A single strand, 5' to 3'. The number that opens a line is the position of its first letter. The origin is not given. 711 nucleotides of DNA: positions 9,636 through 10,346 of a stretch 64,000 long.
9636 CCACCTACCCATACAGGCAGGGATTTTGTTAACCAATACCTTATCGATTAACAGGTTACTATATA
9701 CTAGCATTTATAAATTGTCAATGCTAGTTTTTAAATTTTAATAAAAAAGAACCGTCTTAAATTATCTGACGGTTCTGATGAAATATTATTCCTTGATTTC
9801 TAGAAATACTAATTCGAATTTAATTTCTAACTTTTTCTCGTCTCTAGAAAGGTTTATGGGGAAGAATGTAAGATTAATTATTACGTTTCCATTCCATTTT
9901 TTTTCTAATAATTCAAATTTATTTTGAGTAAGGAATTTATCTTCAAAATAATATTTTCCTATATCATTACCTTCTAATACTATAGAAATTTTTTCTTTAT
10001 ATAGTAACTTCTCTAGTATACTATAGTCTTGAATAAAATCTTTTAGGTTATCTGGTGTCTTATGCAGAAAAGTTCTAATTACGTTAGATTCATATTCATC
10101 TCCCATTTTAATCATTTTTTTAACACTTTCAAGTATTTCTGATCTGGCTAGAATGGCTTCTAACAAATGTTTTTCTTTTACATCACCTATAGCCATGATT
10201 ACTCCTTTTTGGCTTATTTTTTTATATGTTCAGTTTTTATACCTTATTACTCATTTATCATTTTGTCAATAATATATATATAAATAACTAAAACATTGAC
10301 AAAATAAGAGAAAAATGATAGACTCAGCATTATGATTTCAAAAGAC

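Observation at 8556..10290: Family of paralogous small proteins, each with the same upstream module and the same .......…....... terminator module (copies A and B)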

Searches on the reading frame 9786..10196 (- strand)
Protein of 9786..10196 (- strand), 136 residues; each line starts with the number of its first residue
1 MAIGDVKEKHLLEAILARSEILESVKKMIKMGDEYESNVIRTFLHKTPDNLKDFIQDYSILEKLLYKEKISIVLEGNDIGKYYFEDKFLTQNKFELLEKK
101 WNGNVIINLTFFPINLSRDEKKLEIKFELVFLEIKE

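Call 11: search_protein_families(library=pfam, proteins=[window:9786-10196:-], max_evalue=1)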
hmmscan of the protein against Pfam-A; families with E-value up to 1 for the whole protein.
window:9786-10196:- (136 aa): 0 families

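Call 12: search_protein_families(library=ncbifam, proteins=[window:9786-10196:-], max_evalue=1)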
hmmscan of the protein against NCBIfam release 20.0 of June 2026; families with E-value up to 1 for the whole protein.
window:9786-10196:- (136 aa): 1 family
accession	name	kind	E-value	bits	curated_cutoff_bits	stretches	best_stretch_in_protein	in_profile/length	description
NF045706.1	PhFuoseLconase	equivalog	0.0069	15.5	630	1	22-110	192-270/332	phospho-furanose lactonase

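Call 13: search_protein_families(library=padloc, proteins=[window:9786-10196:-], max_evalue=1)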
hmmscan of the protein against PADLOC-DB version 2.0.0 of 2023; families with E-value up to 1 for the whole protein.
window:9786-10196:- (136 aa): 0 families

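Call 17: find_homologous_proteins(query=window:9786-10196:-, max_evalue=0.01)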
Query window:9786-10196:- (136 aa): 1 proteins with E <= 0.01 among 54 candidates.
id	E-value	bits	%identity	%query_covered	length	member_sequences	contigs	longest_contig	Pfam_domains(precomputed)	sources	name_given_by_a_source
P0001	1.7e-78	279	99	100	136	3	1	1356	-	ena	-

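Call 22: find_encoding_contigs(protein=window:9786-10196:-, flank=10000)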
Protein window:9786-10196:- (136 aa): 24 contigs read that carry it; 1 place shown.
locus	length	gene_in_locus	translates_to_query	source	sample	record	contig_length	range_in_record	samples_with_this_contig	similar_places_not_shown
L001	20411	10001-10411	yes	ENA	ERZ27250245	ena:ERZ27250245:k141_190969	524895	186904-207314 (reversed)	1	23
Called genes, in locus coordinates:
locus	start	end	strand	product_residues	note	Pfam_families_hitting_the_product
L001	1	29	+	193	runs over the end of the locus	-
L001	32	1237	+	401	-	-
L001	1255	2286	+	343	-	PF11104:PilM_2, PF06723:MreB_Mbl (faint), PF14450:FtsA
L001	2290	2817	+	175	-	-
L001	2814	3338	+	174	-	PF04350:PilO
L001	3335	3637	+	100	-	-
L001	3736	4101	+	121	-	-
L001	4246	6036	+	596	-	PF00009:GTP_EFTU, PF01926:MMR_HSR1 (weak), PF22042:EF-G_D2, PF03144:GTP_EFTU_D2, PF00679:EFG_C, PF21018:BipA_C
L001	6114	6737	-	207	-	-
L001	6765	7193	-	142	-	-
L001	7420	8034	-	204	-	PF13023:HD_3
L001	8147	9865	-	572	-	PF00270:DEAD, PF04851:ResIII (weak), PF14617:CMS1 (weak), PF00271:Helicase_C, PF28538:Helicase_helical, PF03880:DbpA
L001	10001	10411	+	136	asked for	-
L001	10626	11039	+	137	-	-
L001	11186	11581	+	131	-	-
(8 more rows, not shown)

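Call 27: search_protein_representatives(alignment_id=A3)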
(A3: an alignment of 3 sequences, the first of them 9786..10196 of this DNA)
Query: 3 sequences, 136 profile positions. Proteins with E-value up to 0.001 (for the whole library): 38; up to 1e-10: 3; up to 1e-30: 3. The best 38 are listed.
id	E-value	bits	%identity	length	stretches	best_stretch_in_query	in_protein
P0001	1.1e-59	216.5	-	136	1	1-136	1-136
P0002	3.1e-32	127.6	-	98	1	30-136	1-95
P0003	5.2e-32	126.9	-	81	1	50-127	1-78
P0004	2.5e-08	50.2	-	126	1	10-127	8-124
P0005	5.8e-08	49.0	-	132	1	11-114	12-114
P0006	8.9e-08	48.4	-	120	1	12-126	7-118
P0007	1.0e-07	48.2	-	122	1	22-110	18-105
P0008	1.3e-07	47.9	-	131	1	10-110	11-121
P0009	3.8e-07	46.4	-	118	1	15-118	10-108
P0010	4.4e-07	46.2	-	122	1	6-120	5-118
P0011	5.7e-07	45.8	-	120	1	5-109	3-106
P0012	7.0e-07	45.5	-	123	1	9-112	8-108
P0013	1.8e-06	44.2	-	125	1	13-119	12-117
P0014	2.4e-06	43.8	-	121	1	13-110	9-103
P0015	2.7e-06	43.6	-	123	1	14-110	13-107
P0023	3.7e-05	39.9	-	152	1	14-110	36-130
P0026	6.8e-05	39.1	-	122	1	4-110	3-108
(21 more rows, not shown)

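Call 29: predict_structure(alignment_id=A3)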
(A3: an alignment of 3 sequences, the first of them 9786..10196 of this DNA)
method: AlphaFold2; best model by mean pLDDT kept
length: 136 residues; sequences in the alignment: 3
mean_pLDDT: 46.7   pTM: 0.31
mean pLDDT of the five models: 46.7, 45.5, 35.9, 35.4, 35.2
residues with pLDDT >= 90: 0; 70-90: 0; 50-70: 56; < 50: 80
segments of 3 or more residues with pLDDT < 50: 1-19, 48-52, 58-60, 75-92, 101-105, 113-136
pLDDT, mean of each block of 10 residues (from residue 1): 39 44 51 55 53 50 52 48 43 50 49 46 41 24
secondary structure, 60 per line:
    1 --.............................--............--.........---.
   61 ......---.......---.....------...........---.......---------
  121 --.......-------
elements in order: H3-31 H34-45 H48-56 H60-66 E70-76 E80-84 H91-101 E105-111 E123-129
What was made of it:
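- Tried and rejected: The model built from only 3 sequences was poor (pLDDT 47, call 29) and was discarded.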

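Call 32: search_protein_families(library=pfam, alignment_id=A4, max_evalue=0.1)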
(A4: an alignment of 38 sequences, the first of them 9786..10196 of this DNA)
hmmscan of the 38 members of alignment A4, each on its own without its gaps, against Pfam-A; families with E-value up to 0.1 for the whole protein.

A. member 1, window:9786-10196:- (136 aa): 0 families

B. families by the number of members that match (of 38 scanned): 17 families
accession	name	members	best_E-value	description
PF10303.14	DUF2408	1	0.0014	Protein of unknown function (DUF2408)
PF01085.23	HH_signal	1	0.0031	Hedgehog amino-terminal signalling domain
PF06350.17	HSL_N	1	0.0043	Hormone-sensitive lipase (HSL) N-terminus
PF06148.17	COG2_N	1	0.011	COG2 N-terminal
PF07693.20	KAP_NTPase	1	0.014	KAP family P-loop domain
PF05147.19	LANC_like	1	0.016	Lanthionine synthetase C-like protein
PF13877.11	RPAP3_C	1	0.018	Potential Monad-binding region of RPAP3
PF10057.14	MpsC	1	0.021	Na+-translocating membrane potential-generating system (MpsC)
PF07547.18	RSD-2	1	0.052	RSD-2 N-terminal domain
PF21750.2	DACNH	1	0.06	Probable sensor domain DACNH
PF00231.24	ATP-synt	1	0.065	ATP synthase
PF09519.16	RE_HindVP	1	0.066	HindVP restriction endonuclease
PF15304.11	AKAP2_C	1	0.076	A-kinase anchor protein 2 C-terminus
PF14817.11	HAUS5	1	0.078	HAUS augmin-like complex subunit 5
PF24765.1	SAC9_C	1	0.092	SAC9 C-terminal domain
PF08928.15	PoNi_N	1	0.093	PoNe immunity protein (PoNi), N-terminal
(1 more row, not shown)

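Call 33: search_solved_structures(query=A4, max_evalue=10)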
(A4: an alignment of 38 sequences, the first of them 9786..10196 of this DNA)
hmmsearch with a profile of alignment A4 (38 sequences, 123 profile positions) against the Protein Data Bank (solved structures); distinct sequences matched with E-value up to 10: 5.
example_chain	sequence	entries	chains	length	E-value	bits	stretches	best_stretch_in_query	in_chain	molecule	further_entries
4pqk_A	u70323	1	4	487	0.48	13.4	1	16-97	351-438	Maltose ABC transporter periplasmic protein, Truncated replication protein RepA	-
2a6b_A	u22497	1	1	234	0.49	13.3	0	72-107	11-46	hypothetical protein spr0628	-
5up1_A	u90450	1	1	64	0.97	12.4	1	62-105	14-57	EEHEE_rd3_1049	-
8fjf_A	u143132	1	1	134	1.7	11.6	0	69-97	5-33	H10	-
5jk4_A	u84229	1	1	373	1.8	11.5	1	88-108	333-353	Alkaline phosphatase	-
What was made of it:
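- Tried and rejected: The profile search found nothing below E 0.48 (call 33).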

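Call 34: find_homologous_proteins(query=A4, max_evalue=0.001)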
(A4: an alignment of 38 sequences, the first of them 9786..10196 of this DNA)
Query A4 (38 sequences) (136 aa, profile of the alignment): 4 proteins with E <= 0.001 among 3601 candidates.
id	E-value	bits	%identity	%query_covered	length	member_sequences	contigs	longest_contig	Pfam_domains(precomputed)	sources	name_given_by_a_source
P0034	3.9e-33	132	21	77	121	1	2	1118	-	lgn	-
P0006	1.5e-31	126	22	72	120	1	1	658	-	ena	-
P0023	6.7e-23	99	-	-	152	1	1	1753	-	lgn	-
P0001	1.3e-22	98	99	100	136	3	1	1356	-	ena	-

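Call 36: find_related_loci(query=A3, collection=genome_contigs, flank=6000)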
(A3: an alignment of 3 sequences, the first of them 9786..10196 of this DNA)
Query A3 (136 aa) in genome_contigs; peptide patterns used: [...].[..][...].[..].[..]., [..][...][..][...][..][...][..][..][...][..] (x = any residue, [..] = any of these).
598 stretches matched a pattern, but none encodes a relative of the query by tblastn (E <= 1e-3).

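Call 37: find_encoding_contigs(protein=P0004, flank=6000)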
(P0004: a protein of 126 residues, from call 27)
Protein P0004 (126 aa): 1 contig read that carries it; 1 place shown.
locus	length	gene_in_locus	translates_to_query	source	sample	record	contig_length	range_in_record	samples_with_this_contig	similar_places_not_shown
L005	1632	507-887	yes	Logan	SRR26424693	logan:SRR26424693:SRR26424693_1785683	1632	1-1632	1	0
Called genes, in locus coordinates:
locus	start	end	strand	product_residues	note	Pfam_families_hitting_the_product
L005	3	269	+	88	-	?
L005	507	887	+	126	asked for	-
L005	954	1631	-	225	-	?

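Call 38: find_encoding_contigs(protein=P0023, flank=6000)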
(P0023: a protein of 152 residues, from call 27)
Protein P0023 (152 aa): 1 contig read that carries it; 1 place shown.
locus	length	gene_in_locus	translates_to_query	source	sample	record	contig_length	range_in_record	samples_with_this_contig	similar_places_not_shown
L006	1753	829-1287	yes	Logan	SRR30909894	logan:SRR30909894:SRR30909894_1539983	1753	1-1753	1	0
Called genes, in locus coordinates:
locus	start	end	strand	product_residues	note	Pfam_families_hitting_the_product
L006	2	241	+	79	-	?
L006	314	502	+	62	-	PF11645:PDDEXK_5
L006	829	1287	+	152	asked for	-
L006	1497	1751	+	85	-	?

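Call 39: predict_structure(alignment_id=A4)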
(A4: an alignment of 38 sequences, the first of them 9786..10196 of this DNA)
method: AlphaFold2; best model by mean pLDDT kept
length: 136 residues; sequences in the alignment: 38
mean_pLDDT: 92.3   pTM: 0.78
mean pLDDT of the five models: 92.3, 92.2, 92.0, 91.9, 91.3
residues with pLDDT >= 90: 109; 70-90: 19; 50-70: 7; < 50: 1
segments of 3 or more residues with pLDDT < 50: none
pLDDT, mean of each block of 10 residues (from residue 1): 70 95 98 97 98 98 97 94 96 98 97 80 96 69
secondary structure, 60 per line:
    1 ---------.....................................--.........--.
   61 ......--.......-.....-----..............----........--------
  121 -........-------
elements in order: H10-46 H49-57 H60-66 E69-75 H77-81 H87-100 E105-112 E122-129
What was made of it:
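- The AlphaFold2 model has pLDDT 92.3 (call 39).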

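Call 44: fold_search(model_id=the predicted structure, library=pdb)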
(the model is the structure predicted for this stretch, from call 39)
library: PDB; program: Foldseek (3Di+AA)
matches with E <= 10: 538; with E <= 0.001: 0
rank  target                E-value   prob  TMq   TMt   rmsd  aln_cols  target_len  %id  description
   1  4it2_A                3.2e-02  0.66  0.32  0.26   9.3       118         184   14  Mn(III)-PPIX bound Tt H-NOX (released 2013-02-27)
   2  3lah_A                3.5e-02  0.82  0.28  0.21   7.1        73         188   15  Structural insights into the molecular mechanism of H-NOX activation (released 2010-03-16)
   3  3eee_A                4.8e-02  0.80  0.28  0.22   7.2        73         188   15  Probing the function of heme distortion in the H-NOX family (released 2008-11-25)
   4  3sj5_A                5.9e-02  0.82  0.29  0.22   5.9        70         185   11  I5F Mutant Structure of T. Tengcongensis H-NOX (released 2011-07-20)
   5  3nvu_A                5.9e-02  0.75  0.28  0.21   7.3        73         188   15  Modulating Heme Redox Potential Through Protein-Induced Porphyrin Distortion (released 2010-09-08)
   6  6cww_A                6.3e-02  0.82  0.29  0.23   5.6        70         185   11  Cs H-NOX mutant with unnatural amino acid 4-cyano-L-phenylalanine at site 5 (released 2018-05-16)
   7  3iqb                  6.3e-02  0.57  0.32  0.25   9.0       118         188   12  Tt I75F/L144F H-NOX (released 2010-01-19)
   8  1xbn                  6.3e-02  0.57  0.28  0.21   7.5        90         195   11  Crystal structure of a bacterial nitric oxide sensor: an ortholog of mammalian soluble guanylate cyclase heme domain (released 2004-09-07)
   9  6m0s_A                6.3e-02  0.57  0.29  0.06  17.0       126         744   13  3.6A Yeast Vo state3 prime (released 2020-11-04)
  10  9ome_A                6.7e-02  0.82  0.26  0.43   6.7        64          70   14  CryoEM structure of FPM13 (released 2026-03-18)
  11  3sj5_B                6.7e-02  0.80  0.29  0.23   5.1        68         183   12  I5F Mutant Structure of T. Tengcongensis H-NOX (released 2011-07-20)
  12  4fdk_A                6.7e-02  0.72  0.28  0.21   7.0        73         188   15  F78L Tt H-NOX (released 2013-08-28)
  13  1u4h_A                7.2e-02  0.75  0.29  0.22   6.8        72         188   14  Crystal structure of an oxygen binding H-NOX domain related to soluble guanylate cyclases (oxygen complex) (released 2004-08-31)
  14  3nvr_A                8.8e-02  0.77  0.29  0.23   4.2        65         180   12  Modulating Heme Redox Potential Through Protein-Induced Porphyrin Distortion (released 2010-09-08)
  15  3m0b                  9.4e-02  0.75  0.29  0.23   5.5        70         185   11  Ru-Porphyrin Protein Scaffolds for Sensing O2 (released 2010-04-14)
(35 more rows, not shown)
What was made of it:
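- The weak fold resemblances are mostly to nucleic-acid-binding alpha/beta domains such as Alba, KH and SpoVS (call 44). The fold matches are insignificant (best E 0.03, TM at most 0.33; call 44).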

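Call 48: list_cluster_members(proteins=[P0004, P0005, P0007, P0008, P0009, P0010, P0011, P0012, P0013, P0014])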
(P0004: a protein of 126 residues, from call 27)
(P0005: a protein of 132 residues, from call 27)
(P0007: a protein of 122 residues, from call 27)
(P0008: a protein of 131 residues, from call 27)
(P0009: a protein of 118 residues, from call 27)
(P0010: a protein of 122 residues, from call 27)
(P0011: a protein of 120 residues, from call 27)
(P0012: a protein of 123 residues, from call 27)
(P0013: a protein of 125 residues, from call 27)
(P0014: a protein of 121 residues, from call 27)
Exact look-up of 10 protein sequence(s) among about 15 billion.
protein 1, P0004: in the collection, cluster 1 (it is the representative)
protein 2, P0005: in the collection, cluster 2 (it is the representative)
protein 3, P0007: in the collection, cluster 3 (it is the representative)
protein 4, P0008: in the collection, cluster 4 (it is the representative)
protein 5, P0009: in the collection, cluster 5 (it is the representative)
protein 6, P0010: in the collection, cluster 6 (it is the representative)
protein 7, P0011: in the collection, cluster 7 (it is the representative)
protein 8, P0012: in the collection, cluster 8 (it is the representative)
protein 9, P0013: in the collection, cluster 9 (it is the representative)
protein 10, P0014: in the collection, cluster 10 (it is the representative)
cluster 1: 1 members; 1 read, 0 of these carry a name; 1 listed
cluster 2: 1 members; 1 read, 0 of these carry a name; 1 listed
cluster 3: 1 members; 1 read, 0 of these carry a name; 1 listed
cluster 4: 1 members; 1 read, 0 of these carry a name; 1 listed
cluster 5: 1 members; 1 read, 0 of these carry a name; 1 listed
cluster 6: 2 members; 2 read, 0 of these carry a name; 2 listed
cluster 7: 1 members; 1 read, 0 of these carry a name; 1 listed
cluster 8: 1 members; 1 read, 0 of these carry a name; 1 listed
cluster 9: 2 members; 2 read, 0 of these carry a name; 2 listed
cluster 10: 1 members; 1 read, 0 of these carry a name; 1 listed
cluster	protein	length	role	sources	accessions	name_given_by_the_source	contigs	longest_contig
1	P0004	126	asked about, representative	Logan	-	-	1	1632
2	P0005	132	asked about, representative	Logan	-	-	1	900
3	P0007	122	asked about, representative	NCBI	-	-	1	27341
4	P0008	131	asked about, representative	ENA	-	-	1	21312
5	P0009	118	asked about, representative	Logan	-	-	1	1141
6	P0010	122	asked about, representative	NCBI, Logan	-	-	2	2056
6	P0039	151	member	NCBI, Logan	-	-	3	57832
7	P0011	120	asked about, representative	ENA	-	-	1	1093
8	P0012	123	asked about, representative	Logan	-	-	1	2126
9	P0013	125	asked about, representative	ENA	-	-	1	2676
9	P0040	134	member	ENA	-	-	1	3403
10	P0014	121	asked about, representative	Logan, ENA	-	-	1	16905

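Call 49: fold_search(model_id=the predicted structure, library=viral)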
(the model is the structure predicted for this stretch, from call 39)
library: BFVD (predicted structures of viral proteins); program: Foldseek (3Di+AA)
matches with E <= 10: 1188; with E <= 0.001: 0
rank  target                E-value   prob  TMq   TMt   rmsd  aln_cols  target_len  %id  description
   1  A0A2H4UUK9            3.6e-03  1.00  0.43  0.48  14.1       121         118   14  Uncharacterized protein [Bodo saltans virus]
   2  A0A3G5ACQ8            4.7e-03  0.94  0.34  0.27  14.9       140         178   13  Uncharacterized protein [Satyrvirus sp.]
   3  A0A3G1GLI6            6.2e-03  0.97  0.38  0.45   5.5       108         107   11  Uncharacterized protein [Xanthomonas phage KPhi1]
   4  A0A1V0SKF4            6.2e-03  0.77  0.26  0.25  18.2       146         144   14  Uncharacterized protein [Klosneuvirus KNV1]
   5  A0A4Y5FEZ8            8.0e-03  0.87  0.28  0.26  17.3       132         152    8  Uncharacterized protein [Lactobacillus phage 3-521]
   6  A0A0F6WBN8            9.2e-03  0.91  0.32  0.34  16.4       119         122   13  Uncharacterized protein [Sinorhizobium phage phiM7]
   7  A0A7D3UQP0            1.2e-02  0.66  0.28  0.28  18.2       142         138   16  Uncharacterized protein [Fadolivirus FV1/VV64]
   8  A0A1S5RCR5            1.3e-02  0.96  0.36  0.40   6.6       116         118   15  Uncharacterized protein [Lactobacillus phage P1]
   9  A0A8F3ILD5            1.3e-02  0.66  0.26  0.25  15.9       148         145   10  Uncharacterized protein [Gordonia phage BoyNamedSue]
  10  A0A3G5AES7            1.6e-02  0.84  0.34  0.29  16.1       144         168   13  Uncharacterized protein [Satyrvirus sp.]
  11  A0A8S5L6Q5            1.8e-02  0.94  0.28  0.40   4.7        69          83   19  Sporulation protein [Myoviridae sp. ctA4D8]
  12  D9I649                1.8e-02  0.75  0.30  0.36  13.1       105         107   18  Uncharacterized protein [Acinetobacter phage 133]
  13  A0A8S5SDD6            2.2e-02  0.84  0.33  0.32  17.1       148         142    7  Uncharacterized protein [Siphoviridae sp. ctnpt50]
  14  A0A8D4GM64            2.3e-02  0.84  0.37  0.43  18.3       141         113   14  (no name in the UniProt tables at hand)
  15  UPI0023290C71         2.5e-02  0.94  0.38  0.50   4.7        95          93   13  (no name look-up for this kind of identifier)
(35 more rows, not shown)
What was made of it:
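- Tried and rejected: Foldseek of the pLDDT-92 model against PDB and BFVD found nothing at E<=1e-3, with TM at most 0.43 (calls 44, 49).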

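Call 50: find_encoding_contigs(protein=P0007, flank=8000, max_places=3)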
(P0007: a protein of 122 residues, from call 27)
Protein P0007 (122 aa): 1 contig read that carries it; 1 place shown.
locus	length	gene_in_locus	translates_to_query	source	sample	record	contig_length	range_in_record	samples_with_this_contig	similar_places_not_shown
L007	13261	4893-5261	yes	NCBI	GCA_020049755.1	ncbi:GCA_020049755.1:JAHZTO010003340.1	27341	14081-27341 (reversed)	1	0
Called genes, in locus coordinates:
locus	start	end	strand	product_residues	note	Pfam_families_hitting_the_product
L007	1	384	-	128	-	?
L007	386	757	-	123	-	PF01592:NifU_N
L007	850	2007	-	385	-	PF00266:Aminotran_5, PF01041:DegT_DnrJ_EryC1, PF01053:Cys_Met_Meta_PP, PF01212:Beta_elim_lyase (weak), PF00155:Aminotran_1_2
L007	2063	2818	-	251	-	PF01458:SUFBD_core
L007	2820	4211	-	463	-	PF19295:SufBD_N, PF01458:SUFBD_core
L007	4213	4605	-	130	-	PF02082:Rrf2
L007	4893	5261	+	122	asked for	-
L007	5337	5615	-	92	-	-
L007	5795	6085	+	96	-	-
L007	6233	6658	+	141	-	-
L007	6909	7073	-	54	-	-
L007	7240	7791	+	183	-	PF05198:IF3_N, PF00707:IF3_C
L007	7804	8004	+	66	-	PF01632:Ribosomal_L35p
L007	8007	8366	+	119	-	PF00453:Ribosomal_L20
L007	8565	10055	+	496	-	-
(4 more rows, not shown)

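Call 51: find_encoding_contigs(protein=P0039, flank=8000, max_places=3)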
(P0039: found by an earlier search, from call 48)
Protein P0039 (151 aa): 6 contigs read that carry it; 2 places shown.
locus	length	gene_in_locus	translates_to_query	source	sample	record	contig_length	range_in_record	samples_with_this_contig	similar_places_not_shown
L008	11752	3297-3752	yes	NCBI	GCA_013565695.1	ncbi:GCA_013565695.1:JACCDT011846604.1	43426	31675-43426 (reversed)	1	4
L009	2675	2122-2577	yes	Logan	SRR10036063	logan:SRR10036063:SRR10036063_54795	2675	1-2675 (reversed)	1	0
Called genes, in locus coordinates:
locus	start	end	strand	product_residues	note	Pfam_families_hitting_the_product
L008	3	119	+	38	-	?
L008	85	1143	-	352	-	PF07508:Recombinase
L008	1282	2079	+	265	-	PF02540:NAD_synthase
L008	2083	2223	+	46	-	-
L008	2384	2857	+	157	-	-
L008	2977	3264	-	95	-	-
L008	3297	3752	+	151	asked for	-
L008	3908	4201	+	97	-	-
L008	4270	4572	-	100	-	PF01741:MscL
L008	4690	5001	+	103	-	-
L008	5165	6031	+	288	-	PF00140:Sigma70_r1_2, PF04542:Sigma70_r2, PF04539:Sigma70_r3 (weak), PF04545:Sigma70_r4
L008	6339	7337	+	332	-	-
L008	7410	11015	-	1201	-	PF21722:Gly_rich_2 (weak)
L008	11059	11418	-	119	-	-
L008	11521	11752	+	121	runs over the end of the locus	PF07681:DoxX (weak)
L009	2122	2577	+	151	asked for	-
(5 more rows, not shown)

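Call 52: find_encoding_contigs(protein=P0008, flank=8000, max_places=3)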
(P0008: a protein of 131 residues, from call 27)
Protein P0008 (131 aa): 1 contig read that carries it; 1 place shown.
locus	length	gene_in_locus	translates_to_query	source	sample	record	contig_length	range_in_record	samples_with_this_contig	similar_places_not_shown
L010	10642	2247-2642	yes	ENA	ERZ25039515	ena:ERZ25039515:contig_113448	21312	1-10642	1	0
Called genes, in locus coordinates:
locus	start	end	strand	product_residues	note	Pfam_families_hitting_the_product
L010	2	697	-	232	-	?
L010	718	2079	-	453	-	-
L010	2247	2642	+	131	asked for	-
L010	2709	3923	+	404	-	PF04055:Radical_SAM (weak)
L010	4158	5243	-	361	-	PF06253:MTTB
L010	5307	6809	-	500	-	PF06253:MTTB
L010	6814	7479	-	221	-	PF02607:B12-binding_2, PF02310:B12-binding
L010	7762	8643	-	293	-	PF14088:DUF4268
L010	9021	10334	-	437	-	PF01547:SBP_bac_1, PF13416:SBP_bac_8, PF13343:SBP_bac_6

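Call 56: find_related_loci(query=A3, collection=metagenome_contigs, flank=10000)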
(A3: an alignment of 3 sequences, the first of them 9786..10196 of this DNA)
Query A3 (136 aa) in metagenome_contigs; peptide patterns used: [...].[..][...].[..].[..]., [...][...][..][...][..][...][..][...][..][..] (x = any residue, [..] = any of these).
598 stretches matched a pattern, but none encodes a relative of the query by tblastn (E <= 1e-3).
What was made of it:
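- No expression data are available, and no orthologues of A, B or C from sister species could be found to separate selection from concerted evolution (calls 17, 36, 56).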

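Call 60: find_related_loci(query=A6, collection=genome_contigs, flank=5000)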
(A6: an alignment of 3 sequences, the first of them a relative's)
Query A6 (122 aa) in genome_contigs; peptide patterns used: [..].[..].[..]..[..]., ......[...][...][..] (x = any residue, [..] = any of these).
27 stretches matched a pattern, but none encodes a relative of the query by tblastn (E <= 1e-3).

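Call 63: search_protein_families(library=phrogs, alignment_id=A4, max_evalue=0.01)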
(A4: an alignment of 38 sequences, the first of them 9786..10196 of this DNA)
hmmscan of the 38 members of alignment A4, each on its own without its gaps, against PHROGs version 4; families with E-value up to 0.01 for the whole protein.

A. member 1, window:9786-10196:- (136 aa): 0 families

B. families by the number of members that match (of 38 scanned): 1 family
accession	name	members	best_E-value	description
phrog_1707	-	1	0.0034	-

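Call 69: find_related_loci(query=A3, collection=viral_contigs, flank=5000)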
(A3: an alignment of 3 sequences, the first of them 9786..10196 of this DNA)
Query A3 (136 aa) in viral_contigs; peptide patterns used: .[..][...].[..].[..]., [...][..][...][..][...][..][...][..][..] (x = any residue, [..] = any of these).
600 stretches matched a pattern, but none encodes a relative of the query by tblastn (E <= 1e-3).

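Call 70: find_related_loci(query=A6, collection=viral_contigs, flank=5000)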
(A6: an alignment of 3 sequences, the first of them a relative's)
Query A6 (122 aa) in viral_contigs; peptide patterns used: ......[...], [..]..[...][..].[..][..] (x = any residue, [..] = any of these).
600 stretches matched a pattern, but none encodes a relative of the query by tblastn (E <= 1e-3).
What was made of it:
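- Tried and rejected: The identical counts of 598/600 candidates suggest that a candidate cap was filled by chance matches to the degenerate AT-rich patterns, so these negatives are weak (calls 36, 56, 60, 69, 70).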
